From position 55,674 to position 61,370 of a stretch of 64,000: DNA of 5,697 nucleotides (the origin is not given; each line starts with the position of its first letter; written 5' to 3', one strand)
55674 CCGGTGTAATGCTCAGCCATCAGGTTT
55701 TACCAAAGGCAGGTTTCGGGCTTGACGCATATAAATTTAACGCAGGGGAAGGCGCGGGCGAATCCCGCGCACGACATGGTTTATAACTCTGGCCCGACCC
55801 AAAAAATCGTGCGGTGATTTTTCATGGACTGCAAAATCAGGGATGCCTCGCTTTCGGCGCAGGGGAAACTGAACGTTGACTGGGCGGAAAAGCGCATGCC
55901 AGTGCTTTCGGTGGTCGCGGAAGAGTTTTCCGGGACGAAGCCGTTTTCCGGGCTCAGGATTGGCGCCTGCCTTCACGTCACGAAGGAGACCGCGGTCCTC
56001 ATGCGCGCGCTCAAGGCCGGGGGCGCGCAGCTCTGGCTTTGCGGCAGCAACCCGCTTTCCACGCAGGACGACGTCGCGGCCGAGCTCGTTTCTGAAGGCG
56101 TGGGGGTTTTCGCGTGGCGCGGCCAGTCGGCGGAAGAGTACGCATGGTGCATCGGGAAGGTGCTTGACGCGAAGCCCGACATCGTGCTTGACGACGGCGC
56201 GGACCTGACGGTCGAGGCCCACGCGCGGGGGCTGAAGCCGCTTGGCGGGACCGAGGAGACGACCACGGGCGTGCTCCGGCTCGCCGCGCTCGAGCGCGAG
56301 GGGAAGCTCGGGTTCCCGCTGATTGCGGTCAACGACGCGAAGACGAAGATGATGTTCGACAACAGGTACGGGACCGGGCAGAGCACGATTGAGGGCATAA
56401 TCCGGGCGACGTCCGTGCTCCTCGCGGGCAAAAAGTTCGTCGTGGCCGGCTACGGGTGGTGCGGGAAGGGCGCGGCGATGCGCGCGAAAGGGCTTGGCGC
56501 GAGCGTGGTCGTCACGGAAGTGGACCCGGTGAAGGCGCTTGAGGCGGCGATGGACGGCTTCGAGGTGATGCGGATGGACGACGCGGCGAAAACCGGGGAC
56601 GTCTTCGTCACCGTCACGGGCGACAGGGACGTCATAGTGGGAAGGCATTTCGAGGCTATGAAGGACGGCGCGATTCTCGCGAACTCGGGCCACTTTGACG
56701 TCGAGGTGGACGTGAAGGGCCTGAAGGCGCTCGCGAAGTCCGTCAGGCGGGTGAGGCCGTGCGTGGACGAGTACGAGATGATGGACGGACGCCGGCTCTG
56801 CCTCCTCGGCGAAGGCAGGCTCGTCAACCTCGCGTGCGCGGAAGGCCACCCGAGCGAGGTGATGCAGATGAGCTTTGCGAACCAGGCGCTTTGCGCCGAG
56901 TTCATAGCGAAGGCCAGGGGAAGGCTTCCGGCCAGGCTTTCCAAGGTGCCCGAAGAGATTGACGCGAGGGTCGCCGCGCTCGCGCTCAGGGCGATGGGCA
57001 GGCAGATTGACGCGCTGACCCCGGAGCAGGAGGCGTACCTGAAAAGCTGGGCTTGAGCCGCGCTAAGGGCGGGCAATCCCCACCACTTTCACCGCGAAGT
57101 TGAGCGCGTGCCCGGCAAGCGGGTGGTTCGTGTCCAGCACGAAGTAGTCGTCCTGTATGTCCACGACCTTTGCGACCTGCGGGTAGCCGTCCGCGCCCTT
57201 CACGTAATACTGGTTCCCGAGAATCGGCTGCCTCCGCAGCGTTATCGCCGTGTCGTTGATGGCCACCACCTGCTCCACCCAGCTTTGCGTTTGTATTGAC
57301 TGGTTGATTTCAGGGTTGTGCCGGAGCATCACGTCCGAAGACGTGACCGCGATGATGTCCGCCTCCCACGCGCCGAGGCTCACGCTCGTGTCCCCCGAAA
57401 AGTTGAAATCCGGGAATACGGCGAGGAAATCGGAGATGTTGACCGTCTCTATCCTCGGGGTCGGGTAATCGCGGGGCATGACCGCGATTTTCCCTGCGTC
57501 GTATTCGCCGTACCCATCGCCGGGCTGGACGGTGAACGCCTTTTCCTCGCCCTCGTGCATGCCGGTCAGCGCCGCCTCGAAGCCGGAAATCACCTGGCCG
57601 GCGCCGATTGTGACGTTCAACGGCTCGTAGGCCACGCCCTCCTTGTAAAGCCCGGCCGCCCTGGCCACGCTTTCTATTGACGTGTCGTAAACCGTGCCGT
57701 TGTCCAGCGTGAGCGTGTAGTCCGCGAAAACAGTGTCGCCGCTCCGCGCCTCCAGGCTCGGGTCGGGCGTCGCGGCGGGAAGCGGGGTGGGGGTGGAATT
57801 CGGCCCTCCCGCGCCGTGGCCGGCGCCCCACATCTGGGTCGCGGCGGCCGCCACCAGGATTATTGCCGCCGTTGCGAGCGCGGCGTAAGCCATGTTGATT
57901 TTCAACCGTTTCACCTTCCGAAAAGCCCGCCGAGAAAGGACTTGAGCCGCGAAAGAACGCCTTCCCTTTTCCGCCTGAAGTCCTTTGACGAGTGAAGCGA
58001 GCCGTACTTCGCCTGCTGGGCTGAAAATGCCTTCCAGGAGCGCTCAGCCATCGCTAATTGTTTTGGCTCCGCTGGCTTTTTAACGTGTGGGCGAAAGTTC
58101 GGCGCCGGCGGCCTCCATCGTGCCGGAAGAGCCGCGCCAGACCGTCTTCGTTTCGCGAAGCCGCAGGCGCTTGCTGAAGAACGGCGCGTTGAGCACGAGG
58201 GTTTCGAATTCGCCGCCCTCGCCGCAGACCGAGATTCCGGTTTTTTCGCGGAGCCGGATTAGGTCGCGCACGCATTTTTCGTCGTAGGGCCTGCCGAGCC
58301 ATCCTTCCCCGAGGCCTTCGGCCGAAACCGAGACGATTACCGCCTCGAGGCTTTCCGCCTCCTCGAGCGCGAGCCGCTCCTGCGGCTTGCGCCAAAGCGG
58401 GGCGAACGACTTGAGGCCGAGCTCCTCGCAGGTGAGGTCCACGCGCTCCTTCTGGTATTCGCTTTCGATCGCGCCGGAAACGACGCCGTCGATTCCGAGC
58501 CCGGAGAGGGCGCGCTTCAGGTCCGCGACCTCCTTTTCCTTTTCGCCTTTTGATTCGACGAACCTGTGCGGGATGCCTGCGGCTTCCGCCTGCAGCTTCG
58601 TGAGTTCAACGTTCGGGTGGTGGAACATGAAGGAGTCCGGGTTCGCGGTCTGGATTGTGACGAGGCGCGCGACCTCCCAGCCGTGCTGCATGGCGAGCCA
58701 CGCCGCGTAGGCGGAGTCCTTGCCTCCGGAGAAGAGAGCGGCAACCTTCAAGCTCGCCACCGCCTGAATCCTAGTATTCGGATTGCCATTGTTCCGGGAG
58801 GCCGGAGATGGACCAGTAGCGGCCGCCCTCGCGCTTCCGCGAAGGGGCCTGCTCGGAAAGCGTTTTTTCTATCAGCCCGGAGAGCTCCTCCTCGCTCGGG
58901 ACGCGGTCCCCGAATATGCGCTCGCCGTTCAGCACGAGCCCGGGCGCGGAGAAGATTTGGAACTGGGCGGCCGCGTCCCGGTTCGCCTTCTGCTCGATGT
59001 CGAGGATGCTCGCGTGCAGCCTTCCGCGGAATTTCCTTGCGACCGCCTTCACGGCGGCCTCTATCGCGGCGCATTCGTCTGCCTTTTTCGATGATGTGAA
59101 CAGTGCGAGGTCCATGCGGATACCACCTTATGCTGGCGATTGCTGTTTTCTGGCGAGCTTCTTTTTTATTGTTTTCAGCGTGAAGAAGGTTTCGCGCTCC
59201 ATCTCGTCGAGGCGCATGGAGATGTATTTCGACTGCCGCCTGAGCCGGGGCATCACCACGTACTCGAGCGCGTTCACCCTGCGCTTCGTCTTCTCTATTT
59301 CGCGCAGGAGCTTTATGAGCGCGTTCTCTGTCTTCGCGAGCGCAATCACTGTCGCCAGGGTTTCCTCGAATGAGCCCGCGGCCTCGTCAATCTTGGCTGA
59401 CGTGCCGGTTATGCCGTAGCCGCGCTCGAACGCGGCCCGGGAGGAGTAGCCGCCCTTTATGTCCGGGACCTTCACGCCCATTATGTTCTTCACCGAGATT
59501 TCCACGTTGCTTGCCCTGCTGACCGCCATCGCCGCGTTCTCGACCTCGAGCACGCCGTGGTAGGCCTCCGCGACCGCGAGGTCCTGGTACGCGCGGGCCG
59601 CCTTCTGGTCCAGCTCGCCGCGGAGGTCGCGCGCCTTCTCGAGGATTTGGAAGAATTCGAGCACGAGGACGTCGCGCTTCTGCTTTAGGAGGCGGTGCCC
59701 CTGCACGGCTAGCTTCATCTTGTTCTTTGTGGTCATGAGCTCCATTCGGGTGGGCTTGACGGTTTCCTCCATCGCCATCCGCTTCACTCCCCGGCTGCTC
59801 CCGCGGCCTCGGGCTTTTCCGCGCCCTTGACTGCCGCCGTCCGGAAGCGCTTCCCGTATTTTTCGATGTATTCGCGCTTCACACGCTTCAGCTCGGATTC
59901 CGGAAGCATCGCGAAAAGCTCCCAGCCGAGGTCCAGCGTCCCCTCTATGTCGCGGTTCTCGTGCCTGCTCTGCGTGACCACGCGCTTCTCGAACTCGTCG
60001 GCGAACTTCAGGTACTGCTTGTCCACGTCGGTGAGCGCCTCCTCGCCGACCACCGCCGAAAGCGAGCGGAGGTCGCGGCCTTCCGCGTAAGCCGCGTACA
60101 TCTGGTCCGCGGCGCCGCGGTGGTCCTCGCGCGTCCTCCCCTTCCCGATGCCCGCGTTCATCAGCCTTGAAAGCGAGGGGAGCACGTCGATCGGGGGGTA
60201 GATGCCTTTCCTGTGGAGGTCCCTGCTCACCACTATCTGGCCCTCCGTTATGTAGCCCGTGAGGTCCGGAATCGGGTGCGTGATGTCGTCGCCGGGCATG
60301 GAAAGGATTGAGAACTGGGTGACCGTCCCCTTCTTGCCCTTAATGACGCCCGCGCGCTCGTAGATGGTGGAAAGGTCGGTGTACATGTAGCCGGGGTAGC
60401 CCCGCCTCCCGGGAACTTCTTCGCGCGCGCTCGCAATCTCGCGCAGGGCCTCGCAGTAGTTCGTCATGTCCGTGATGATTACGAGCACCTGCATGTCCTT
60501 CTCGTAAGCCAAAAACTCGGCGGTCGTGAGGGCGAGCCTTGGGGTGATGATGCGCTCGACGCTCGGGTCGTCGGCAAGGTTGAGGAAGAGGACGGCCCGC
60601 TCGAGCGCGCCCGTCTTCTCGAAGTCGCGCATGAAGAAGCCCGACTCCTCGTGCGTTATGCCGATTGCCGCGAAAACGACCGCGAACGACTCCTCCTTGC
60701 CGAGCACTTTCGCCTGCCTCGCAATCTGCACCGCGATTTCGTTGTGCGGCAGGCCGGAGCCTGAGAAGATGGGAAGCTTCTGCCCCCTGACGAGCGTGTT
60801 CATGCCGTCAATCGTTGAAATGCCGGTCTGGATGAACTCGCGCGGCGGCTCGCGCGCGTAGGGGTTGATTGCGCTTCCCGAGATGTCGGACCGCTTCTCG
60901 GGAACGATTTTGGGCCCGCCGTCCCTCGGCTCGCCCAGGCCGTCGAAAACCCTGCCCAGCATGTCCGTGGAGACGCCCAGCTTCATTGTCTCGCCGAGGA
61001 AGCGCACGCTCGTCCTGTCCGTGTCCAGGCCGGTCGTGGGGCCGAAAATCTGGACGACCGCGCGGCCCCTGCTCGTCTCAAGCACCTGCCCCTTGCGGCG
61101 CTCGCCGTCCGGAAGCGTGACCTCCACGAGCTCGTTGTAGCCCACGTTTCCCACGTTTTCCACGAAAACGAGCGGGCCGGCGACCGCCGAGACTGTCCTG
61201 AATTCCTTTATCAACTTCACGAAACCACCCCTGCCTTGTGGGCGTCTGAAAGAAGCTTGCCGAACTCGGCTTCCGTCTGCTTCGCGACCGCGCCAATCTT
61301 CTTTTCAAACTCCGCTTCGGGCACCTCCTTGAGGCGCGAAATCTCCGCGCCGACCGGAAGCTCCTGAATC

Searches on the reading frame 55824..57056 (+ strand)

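Call 14: search_protein_families(library=pfam, proteins=[window:55824-57056:+], max_evalue=0.0001)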
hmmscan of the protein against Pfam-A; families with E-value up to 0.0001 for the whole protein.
window:55824-57056:+ (410 aa): 4 families
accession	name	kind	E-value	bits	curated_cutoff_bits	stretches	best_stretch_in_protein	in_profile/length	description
PF00670.27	AdoHcyase_NAD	-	1.9e-59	200.8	27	1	180-341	1-162/162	S-adenosyl-L-homocysteine hydrolase, NAD binding domain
PF05221.23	AdoHcyase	-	2.6e-59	201.2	25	2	2-133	1-137/299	S-adenosyl-L-homocysteine hydrolase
PF02826.25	2-Hacid_dh_C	-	2.7e-08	33.9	25.1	1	197-290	31-128/178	D-isomer specific 2-hydroxyacid dehydrogenase, NAD binding domain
PF07991.19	KARI_N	-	2.3e-07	31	20.6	1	200-295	2-101/165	Acetohydroxy acid isomeroreductase, NADPH-binding domain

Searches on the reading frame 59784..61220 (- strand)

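Call 14: search_protein_families(library=pfam, proteins=[window:59784-61220:-], max_evalue=0.0001)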
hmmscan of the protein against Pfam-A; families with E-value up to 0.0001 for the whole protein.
window:59784-61220:- (478 aa): 3 families
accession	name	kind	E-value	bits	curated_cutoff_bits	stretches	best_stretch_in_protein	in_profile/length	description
PF00006.31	ATP-synt_ab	-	2.8e-78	262.9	29.5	1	133-351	1-213/213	ATP synthase alpha/beta family, nucleotide-binding domain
PF22919.1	ATP-synt_VA_C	-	6.4e-31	106.8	24.7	1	357-455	2-100/101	C-terminal domain of V and A type ATP synthase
PF02874.29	ATP-synt_ab_N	-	9.4e-14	52.1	20.9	1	10-76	1-69/69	ATP synthase alpha/beta family, beta-barrel domain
